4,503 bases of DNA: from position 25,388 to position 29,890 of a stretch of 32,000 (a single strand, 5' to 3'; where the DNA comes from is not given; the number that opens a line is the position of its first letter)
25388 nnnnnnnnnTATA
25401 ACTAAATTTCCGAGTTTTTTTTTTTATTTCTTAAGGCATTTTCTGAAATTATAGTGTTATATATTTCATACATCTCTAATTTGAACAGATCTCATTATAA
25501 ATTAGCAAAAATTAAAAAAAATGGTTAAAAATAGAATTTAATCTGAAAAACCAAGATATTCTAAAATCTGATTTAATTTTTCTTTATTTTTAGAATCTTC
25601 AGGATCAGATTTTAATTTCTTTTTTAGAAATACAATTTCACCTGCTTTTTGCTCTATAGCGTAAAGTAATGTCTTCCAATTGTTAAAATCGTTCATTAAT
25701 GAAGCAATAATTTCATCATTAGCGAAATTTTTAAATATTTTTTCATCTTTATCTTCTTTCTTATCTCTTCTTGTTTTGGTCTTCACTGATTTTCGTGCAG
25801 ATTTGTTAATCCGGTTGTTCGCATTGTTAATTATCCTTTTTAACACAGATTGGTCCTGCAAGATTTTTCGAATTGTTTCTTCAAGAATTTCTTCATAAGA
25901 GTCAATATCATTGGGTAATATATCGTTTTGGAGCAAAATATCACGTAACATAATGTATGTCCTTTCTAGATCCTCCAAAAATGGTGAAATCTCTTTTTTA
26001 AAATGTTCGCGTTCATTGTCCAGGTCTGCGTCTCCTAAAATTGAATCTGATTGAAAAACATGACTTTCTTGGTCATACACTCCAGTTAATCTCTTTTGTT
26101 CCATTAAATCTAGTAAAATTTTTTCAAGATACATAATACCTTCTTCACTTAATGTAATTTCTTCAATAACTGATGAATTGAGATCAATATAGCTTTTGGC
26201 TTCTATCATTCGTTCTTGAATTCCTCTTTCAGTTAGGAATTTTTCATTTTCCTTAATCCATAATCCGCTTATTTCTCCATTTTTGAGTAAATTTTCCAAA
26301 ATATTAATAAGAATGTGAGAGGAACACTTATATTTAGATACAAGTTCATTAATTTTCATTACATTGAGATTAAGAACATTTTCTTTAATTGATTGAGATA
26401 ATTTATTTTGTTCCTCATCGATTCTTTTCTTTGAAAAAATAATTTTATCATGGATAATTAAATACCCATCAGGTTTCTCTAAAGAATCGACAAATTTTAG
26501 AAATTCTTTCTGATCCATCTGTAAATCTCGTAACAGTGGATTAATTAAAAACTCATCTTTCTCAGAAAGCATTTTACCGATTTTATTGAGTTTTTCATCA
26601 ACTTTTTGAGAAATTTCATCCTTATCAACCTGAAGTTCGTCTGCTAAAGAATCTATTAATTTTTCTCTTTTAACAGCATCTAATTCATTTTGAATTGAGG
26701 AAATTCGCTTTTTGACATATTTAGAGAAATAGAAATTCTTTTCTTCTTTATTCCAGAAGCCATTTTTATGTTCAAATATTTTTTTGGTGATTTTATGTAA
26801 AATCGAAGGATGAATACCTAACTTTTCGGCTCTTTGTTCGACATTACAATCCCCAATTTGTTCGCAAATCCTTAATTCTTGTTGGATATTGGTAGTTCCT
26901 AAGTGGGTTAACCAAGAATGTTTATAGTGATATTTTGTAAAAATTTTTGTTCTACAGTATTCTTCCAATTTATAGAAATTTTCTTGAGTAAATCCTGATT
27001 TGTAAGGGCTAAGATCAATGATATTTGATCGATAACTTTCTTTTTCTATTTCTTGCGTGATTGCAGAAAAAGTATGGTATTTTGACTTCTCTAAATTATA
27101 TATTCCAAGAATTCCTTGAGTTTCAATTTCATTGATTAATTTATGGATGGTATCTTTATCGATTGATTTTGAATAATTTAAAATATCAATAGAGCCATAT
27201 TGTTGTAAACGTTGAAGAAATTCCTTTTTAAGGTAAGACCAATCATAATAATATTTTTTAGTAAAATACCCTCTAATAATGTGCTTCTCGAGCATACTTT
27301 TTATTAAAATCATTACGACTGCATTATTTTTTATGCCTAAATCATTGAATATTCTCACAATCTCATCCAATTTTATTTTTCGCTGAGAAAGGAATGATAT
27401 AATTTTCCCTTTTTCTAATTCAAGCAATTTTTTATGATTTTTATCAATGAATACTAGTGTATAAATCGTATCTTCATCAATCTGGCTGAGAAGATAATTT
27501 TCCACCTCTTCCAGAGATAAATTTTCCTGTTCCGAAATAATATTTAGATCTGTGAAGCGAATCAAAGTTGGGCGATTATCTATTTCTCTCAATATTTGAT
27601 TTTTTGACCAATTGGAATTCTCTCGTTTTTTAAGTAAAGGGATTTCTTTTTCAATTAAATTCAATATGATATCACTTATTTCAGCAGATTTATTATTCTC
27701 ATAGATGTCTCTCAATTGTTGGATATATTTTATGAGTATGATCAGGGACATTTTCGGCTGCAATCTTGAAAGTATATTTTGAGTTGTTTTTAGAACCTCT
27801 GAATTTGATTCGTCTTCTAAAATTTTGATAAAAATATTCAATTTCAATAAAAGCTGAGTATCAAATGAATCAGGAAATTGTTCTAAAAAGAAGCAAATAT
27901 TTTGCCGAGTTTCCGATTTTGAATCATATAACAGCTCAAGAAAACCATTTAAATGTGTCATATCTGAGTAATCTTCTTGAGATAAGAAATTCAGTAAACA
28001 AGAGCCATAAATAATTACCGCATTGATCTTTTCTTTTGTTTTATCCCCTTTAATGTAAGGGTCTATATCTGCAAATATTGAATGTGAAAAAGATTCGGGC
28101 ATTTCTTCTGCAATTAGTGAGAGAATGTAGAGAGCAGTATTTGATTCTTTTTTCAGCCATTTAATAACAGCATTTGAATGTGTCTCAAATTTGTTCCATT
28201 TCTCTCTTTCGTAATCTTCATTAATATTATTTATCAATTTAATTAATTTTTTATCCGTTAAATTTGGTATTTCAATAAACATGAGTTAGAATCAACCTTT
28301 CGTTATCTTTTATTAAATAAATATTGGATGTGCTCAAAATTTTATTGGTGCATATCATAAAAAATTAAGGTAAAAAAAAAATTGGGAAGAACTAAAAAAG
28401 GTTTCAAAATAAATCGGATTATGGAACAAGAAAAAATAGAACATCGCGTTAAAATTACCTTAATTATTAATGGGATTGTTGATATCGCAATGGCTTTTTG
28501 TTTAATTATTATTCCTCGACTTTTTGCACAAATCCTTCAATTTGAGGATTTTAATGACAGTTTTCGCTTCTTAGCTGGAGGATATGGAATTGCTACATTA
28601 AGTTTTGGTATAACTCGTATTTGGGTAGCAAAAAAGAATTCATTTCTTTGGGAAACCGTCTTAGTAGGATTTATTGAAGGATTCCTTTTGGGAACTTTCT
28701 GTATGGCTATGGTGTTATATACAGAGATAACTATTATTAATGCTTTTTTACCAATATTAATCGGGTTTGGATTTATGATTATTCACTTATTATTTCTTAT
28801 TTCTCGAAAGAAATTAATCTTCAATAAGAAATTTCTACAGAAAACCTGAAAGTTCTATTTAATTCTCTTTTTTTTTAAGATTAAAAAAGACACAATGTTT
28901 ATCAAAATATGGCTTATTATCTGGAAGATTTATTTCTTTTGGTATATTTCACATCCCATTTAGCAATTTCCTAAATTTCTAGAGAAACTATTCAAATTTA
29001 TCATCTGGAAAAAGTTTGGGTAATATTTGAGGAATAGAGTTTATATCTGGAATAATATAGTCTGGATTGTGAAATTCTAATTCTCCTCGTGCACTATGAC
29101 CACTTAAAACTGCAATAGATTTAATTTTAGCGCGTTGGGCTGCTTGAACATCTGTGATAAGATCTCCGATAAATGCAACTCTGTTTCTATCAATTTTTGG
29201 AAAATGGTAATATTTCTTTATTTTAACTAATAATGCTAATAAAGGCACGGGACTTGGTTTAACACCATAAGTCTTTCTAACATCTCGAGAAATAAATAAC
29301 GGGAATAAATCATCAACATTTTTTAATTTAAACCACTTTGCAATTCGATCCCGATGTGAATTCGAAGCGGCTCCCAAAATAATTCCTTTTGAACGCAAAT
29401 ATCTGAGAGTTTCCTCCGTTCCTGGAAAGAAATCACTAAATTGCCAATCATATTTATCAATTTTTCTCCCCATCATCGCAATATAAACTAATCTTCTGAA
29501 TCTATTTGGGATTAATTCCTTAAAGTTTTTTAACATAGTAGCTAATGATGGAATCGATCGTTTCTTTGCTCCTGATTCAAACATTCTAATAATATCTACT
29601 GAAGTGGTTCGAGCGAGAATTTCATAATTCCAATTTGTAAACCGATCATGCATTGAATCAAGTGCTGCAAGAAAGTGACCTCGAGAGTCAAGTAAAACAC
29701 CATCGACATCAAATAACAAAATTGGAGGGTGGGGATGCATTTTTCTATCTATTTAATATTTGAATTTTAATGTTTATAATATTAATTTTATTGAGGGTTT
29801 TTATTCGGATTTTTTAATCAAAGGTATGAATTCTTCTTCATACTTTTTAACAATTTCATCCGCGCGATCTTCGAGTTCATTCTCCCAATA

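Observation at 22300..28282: Candidate novel module: cationic peptide array, acidic-tailed filament-type protein, RHH/wH adaptor and multi-wH scaffold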

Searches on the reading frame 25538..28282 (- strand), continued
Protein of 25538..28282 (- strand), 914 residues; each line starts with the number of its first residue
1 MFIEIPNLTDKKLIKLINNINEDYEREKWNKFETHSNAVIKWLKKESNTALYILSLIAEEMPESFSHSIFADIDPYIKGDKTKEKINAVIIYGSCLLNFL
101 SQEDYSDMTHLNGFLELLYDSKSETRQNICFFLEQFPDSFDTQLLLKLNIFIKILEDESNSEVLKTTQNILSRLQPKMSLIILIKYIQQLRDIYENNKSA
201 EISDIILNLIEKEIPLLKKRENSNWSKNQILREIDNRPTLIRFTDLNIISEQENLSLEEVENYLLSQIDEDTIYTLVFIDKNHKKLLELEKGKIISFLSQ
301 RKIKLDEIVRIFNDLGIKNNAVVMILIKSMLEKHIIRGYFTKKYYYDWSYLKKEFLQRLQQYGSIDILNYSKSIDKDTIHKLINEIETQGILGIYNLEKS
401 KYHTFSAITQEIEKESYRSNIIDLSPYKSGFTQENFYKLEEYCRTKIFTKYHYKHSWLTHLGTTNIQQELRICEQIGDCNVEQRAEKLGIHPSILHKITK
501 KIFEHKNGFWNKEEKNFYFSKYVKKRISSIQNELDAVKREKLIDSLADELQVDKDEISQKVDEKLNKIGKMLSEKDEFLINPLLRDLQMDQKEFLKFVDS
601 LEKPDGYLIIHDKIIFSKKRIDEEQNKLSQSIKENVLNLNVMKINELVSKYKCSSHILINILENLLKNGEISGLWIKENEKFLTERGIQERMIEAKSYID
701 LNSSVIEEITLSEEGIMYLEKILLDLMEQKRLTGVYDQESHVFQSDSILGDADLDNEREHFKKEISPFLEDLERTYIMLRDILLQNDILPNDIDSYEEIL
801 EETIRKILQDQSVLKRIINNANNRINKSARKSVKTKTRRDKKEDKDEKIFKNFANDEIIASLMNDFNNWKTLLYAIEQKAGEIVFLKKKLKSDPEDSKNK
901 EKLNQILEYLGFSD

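Call 76: search_protein_families(library=pfam, proteins=[P0260, P0247, P0262, P0267, P0184, P0186, P0181, P0263, P0269, P0266], max_evalue=0.01)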
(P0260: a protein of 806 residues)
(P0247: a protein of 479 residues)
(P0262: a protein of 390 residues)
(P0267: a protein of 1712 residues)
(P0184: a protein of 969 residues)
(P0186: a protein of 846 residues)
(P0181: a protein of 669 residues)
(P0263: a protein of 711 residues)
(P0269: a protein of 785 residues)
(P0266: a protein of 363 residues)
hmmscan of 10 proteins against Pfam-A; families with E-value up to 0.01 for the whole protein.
P0260 (806 aa): 10 families
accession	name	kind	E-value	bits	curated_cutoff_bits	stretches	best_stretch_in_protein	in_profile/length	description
PF01399.33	PCI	-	1.8e-21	76.6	22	2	372-428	19-75/84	PCI domain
PF09756.15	DDRGK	-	3.2e-11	43.7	27.8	1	140-222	101-182/188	DDRGK domain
PF09743.14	E3_UFM1_ligase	-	4.9e-09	36.7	23.2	1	271-374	128-233/272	E3 UFM1-protein ligase 1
PF16365.12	EutK_C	-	6.8e-05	23.2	27.5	1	322-364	3-45/52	Ethanolamine utilization protein EutK C-terminus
PF08279.18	HTH_11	-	8.5e-05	22.8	25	1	382-420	4-43/55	HTH domain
PF08220.18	HTH_DeoR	-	0.00017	21.7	21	0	381-410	3-32/57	DeoR-like helix-turn-helix domain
PF19187.6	HTH_PafC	-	0.00042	20.6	32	0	383-425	9-51/115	PafC helix-turn-helix domain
PF03297.21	Ribosomal_S25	-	0.0021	18.7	28.8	0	371-422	35-86/101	S25 ribosomal protein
PF08280.17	HTH_Mga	-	0.0045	17.4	23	0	380-416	7-43/59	M protein trans-acting positive regulator (MGA) HTH domain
PF13404.12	HTH_AsnC-type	-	0.0067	16.7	27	0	392-414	17-39/42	AsnC-type helix-turn-helix domain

P0247 (479 aa): 8 families
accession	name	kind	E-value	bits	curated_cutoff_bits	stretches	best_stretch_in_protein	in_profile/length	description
PF01399.33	PCI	-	1.5e-11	44.8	22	0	291-351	16-76/84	PCI domain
PF09743.14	E3_UFM1_ligase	-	4.6e-09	36.8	23.2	0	314-356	191-233/272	E3 UFM1-protein ligase 1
PF08220.18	HTH_DeoR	-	0.00051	20.2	21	0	427-454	5-32/57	DeoR-like helix-turn-helix domain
PF08784.17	RPA_C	-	0.00065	20.8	22.6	0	432-470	65-103/106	Replication protein A C terminal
PF16007.11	DUF4777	-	0.0021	18.7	34.4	0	440-473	27-60/66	Domain of unknown function (DUF4777)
PF01047.28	MarR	-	0.0045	17.3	24.6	0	424-467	5-48/59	MarR family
PF08279.18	HTH_11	-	0.0048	17.2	25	0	244-282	4-42/55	HTH domain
PF09012.17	FeoC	-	0.005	17.4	21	0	428-467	6-45/69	FeoC like transcriptional regulator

P0262 (390 aa): 7 families
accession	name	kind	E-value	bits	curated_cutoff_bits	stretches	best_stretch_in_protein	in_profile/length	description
PF09756.15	DDRGK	-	1.3e-13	51.4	27.8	3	137-220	100-182/188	DDRGK domain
PF09743.14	E3_UFM1_ligase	-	1.5e-12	48.2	23.2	1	224-383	22-180/272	E3 UFM1-protein ligase 1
PF01399.33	PCI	-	1.2e-10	41.9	22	1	258-303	26-71/84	PCI domain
PF03297.21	Ribosomal_S25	-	0.00018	22.1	28.8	1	314-369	43-94/101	S25 ribosomal protein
PF08220.18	HTH_DeoR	-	0.00076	19.6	21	0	200-226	3-29/57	DeoR-like helix-turn-helix domain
PF04157.22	EAP30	-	0.0049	17.1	26.8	0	201-361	95-215/219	EAP30/Vps36 family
PF01396.24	Zn_ribbon_Top1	-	0.0092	16.2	32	1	61-91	2-32/39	Topoisomerase DNA binding C4 zinc finger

P0267 (1712 aa): 6 families
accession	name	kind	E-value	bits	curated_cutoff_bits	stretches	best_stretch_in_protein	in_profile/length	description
PF13088.12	BNR_2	-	8.9e-17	61.8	31.4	2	778-944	21-202/277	BNR repeat-like domain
PF09756.15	DDRGK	-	5.1e-13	49.5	27.8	2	1600-1684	98-183/188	DDRGK domain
PF01399.33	PCI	-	1.2e-11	45.1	22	1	1656-1710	21-75/84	PCI domain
PF09743.14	E3_UFM1_ligase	-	2.4e-11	44.2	23.2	2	1518-1708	32-225/272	E3 UFM1-protein ligase 1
PF13730.12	HTH_36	-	0.005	17.1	25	0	1676-1704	27-55/55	Helix-turn-helix domain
PF09012.17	FeoC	-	0.0062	17.1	21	0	1606-1644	5-43/69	FeoC like transcriptional regulator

P0184 (969 aa): 0 families

P0186 (846 aa): 0 families

P0181 (669 aa): 1 family
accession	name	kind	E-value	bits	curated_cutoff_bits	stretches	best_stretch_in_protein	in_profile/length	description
PF12717.13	Cnd1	-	3e-05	24.5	26.4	1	50-177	2-128/162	non-SMC mitotic condensation complex subunit 1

P0263 (711 aa): 33 families (the best 25 are shown)
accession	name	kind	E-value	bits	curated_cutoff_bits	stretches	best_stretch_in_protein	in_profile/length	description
PF13646.12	HEAT_2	-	2.5e-40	137.1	27.7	5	313-410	2-84/88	HEAT repeats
PF13513.12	HEAT_EZ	-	2e-38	130.6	27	2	326-375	3-55/55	HEAT-like repeat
PF01602.26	Adaptin_N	-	1.1e-28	100.6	37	3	102-382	117-409/524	Adaptin N terminal region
PF12717.13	Cnd1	-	1.1e-25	91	26.4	3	342-429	15-98/162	non-SMC mitotic condensation complex subunit 1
PF02985.28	HEAT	-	1e-22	78.4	23.5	0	245-273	3-31/31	HEAT repeat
PF00514.29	Arm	-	1.5e-22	79.2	20.6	1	348-376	12-40/41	Armadillo/beta-catenin-like repeat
PF20168.4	PDS5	-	1.2e-15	56.9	27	1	334-424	616-707/1053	Sister chromatid cohesion protein PDS5 protein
PF24987.1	HEAT_EF3_N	-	2.7e-15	57.2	32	0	321-413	76-169/169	EF3 N-terminal HEAT repeat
PF24714.1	TOR1L1_N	-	3.1e-15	56.7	43.3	1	88-292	31-261/281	TORTIFOLIA1 N-terminal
PF22928.2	INTS1_R4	-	5.3e-12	46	27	0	512-602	4-94/102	Integrator complex subunit 1, R4 domain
PF25767.1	ARM_TBCD_2nd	-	1.2e-11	45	29.7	0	236-290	71-126/245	Tubulin-specific chaperone D-like, ARM repeats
PF24492.1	HEAT_ECM29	-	2.9e-11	44.2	27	0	229-285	95-155/160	Proteasome adapter and scaffold protein ECM29, HEAT-repeat domain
PF21047.3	HEAT_Maestro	-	6.5e-08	33.1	27.4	0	342-428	114-200/229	Maestro, HEAT repeats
PF24436.2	INTS7_N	-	1.4e-07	31.4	42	0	134-241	357-470/503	Integrator complex subunit 7, N-terminal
PF03130.22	HEAT_PBS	-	3.1e-07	30.7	20.9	0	258-286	1-26/27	PBS lyase HEAT-like repeat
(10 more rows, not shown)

P0269 (785 aa): 32 families (the best 25 are shown)
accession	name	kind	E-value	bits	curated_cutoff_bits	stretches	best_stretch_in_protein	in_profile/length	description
PF02985.28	HEAT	-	2.6e-44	145.4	23.5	2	492-520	1-29/31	HEAT repeat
PF13513.12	HEAT_EZ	-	2.5e-40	136.7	27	5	471-515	4-52/55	HEAT-like repeat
PF12717.13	Cnd1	-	7.2e-40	137.1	26.4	5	617-707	1-89/162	non-SMC mitotic condensation complex subunit 1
PF13646.12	HEAT_2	-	2.8e-38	130.5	27.7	5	718-777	5-58/88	HEAT repeats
PF00069.31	Pkinase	-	4.6e-28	98.8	31.7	1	28-288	3-251/263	Protein kinase domain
PF00514.29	Arm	-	7e-26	89.8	20.6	1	492-516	13-37/41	Armadillo/beta-catenin-like repeat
PF20168.4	PDS5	-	6e-21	74.5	27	3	590-738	230-385/1053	Sister chromatid cohesion protein PDS5 protein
PF07714.23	PK_Tyr_Ser-Thr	-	2.2e-20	73.5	23.1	1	29-288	4-248/258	Protein tyrosine and serine/threonine kinase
PF01602.26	Adaptin_N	-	5.7e-20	71.8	37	2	370-709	69-408/524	Adaptin N terminal region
PF22928.2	INTS1_R4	-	6.3e-16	58.6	27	2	447-510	26-89/102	Integrator complex subunit 1, R4 domain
PF25786.1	HEAT_GCN1_C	-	7.8e-14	52.4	27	0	600-680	25-108/151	GCN1-like, C-terminal HEAT repeats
PF08713.17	DNA_alkylation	-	5e-13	49.7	21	0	447-491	150-192/213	DNA alkylation repair enzyme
PF25757.1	TPR_DNAAF5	-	1.9e-11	44.1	27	0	489-583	125-224/288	Dynein axonemal assembly factor 5-like, TPR repeats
PF12348.14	CLASP_N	-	5.9e-09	36.2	27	0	375-488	89-210/227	CLASP N terminal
PF24492.1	HEAT_ECM29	-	7.5e-09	36.4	27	0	526-557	110-141/160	Proteasome adapter and scaffold protein ECM29, HEAT-repeat domain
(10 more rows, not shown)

P0266 (363 aa): 29 families (the best 25 are shown)
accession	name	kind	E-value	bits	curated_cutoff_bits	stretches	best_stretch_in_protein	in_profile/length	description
PF02985.28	HEAT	-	2.9e-33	111.2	23.5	4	141-164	2-25/31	HEAT repeat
PF13646.12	HEAT_2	-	7.3e-33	113.2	27.7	5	105-166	2-58/88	HEAT repeats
PF13513.12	HEAT_EZ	-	1e-25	90.1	27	1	137-164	26-53/55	HEAT-like repeat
PF00514.29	Arm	-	1.1e-21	76.5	20.6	0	138-163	11-36/41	Armadillo/beta-catenin-like repeat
PF12717.13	Cnd1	-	2.6e-21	76.8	26.4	2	105-179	24-96/162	non-SMC mitotic condensation complex subunit 1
PF25786.1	HEAT_GCN1_C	-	1.7e-14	54.6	27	2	265-346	34-120/151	GCN1-like, C-terminal HEAT repeats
PF01602.26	Adaptin_N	-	7.8e-14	51.6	37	1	91-328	67-296/524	Adaptin N terminal region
PF20168.4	PDS5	-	2.2e-10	39.5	27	2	35-172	253-393/1053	Sister chromatid cohesion protein PDS5 protein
PF12348.14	CLASP_N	-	7.3e-10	39.2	27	1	173-290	85-208/227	CLASP N terminal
PF22928.2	INTS1_R4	-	3.6e-09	36.9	27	0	31-83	38-90/102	Integrator complex subunit 1, R4 domain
PF25757.1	TPR_DNAAF5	-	5.1e-08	32.9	27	1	141-362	43-274/288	Dynein axonemal assembly factor 5-like, TPR repeats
PF10521.14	Tti2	-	1.8e-07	31.5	25.2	0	229-293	89-156/279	Tti2 family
PF24714.1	TOR1L1_N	-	1.1e-06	28.7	43.3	0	114-224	53-172/281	TORTIFOLIA1 N-terminal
PF21047.3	HEAT_Maestro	-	6.8e-06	26.5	27.4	0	9-139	81-198/229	Maestro, HEAT repeats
PF12755.13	Vac14_Fab1_bd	-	1.1e-05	26.4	22.1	0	57-121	21-87/97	Vacuolar 14 Fab1-binding region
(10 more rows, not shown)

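Call 77: find_encoding_contigs(protein=P0012, flank=8000, max_places=2)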
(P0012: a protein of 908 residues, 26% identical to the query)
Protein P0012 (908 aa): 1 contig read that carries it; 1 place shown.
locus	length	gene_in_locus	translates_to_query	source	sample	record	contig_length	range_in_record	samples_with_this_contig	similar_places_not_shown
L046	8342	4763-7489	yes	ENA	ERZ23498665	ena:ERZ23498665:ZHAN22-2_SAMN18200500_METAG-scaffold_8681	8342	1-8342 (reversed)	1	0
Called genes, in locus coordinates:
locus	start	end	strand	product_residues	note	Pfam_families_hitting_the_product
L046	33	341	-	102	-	PF00022:Actin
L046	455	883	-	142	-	PF00571:CBS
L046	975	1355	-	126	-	-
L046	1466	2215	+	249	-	PF00753:Lactamase_B, PF19583:ODP, PF12706:Lactamase_B_2 (weak)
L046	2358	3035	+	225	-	-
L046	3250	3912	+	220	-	-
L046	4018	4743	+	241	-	PF00702:Hydrolase, PF08645:PNK3P (faint), PF12710:HAD, PF13419:HAD_2, PF13242:Hydrolase_like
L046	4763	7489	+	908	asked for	-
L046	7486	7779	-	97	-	-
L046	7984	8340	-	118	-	?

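Call 78: find_encoding_contigs(protein=P0013, flank=8000, max_places=2)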
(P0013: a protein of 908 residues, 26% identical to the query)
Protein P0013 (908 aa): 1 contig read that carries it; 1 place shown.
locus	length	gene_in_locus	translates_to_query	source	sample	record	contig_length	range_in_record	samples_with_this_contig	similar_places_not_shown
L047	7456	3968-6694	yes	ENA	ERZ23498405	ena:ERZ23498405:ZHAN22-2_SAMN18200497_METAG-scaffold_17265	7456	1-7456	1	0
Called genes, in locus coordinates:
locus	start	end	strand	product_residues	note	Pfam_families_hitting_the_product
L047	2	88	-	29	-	?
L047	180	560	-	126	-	-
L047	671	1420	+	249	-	PF00753:Lactamase_B, PF19583:ODP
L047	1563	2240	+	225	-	-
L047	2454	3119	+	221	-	-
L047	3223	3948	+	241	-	PF00702:Hydrolase, PF08645:PNK3P (faint), PF12710:HAD, PF13419:HAD_2, PF13242:Hydrolase_like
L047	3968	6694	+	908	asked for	-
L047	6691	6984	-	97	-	-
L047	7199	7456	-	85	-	?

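Call 87: search_protein_families(library=padloc, proteins=[window:25538-28282:-], max_evalue=0.01)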
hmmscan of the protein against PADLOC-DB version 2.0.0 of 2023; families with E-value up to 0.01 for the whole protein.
window:25538-28282:- (914 aa): 0 families

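Call 94: search_protein_families(library=pfam, proteins=[L046:7486-7779:-], max_evalue=0.001)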
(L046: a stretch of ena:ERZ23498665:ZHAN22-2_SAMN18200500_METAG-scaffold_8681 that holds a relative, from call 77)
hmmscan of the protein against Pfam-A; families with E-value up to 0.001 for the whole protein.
L046:7486-7779:- (97 aa): 0 families

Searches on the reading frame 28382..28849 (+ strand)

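Call 6: search_protein_families(library=pfam, proteins=[window:28382-28849:+], max_evalue=0.1)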
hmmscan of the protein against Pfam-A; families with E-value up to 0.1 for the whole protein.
window:28382-28849:+ (155 aa): 1 family
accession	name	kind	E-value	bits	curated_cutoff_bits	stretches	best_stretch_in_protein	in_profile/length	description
PF13373.11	Dsc3_C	-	0.089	13.4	25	0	86-135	91-139/145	DSC E3 ubiquitin ligase complex subunit 3, C-terminal domain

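Call 7: search_protein_families(library=ncbifam, proteins=[window:28382-28849:+], max_evalue=0.1)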
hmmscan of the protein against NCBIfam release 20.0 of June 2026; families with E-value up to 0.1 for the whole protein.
window:28382-28849:+ (155 aa): 0 families

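Call 94: search_protein_families(library=pfam, proteins=[window:28382-28849:+], max_evalue=0.001)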
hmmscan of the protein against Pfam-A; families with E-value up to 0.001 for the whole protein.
window:28382-28849:+ (155 aa): 0 families

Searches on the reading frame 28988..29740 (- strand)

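Call 6: search_protein_families(library=pfam, proteins=[window:28988-29740:-], max_evalue=0.1)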
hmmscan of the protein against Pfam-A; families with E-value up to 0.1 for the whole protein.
window:28988-29740:- (250 aa): 5 families
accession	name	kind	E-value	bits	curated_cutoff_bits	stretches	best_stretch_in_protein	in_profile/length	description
PF13419.12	HAD_2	-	9.4e-20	71.9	23.8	1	8-211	1-178/178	Haloacid dehalogenase-like hydrolase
PF00702.32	Hydrolase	-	2.3e-15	57.9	26.4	1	8-204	4-190/191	haloacid dehalogenase-like hydrolase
PF13242.12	Hydrolase_like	-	5e-11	42.8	22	1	161-234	4-73/75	HAD-hyrolase-like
PF13344.12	Hydrolase_6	-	0.0016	18.9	27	0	99-131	10-42/101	Haloacid dehalogenase-like hydrolase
PF12710.13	HAD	-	0.0074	17.2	27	1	9-201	2-188/189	haloacid dehalogenase-like hydrolase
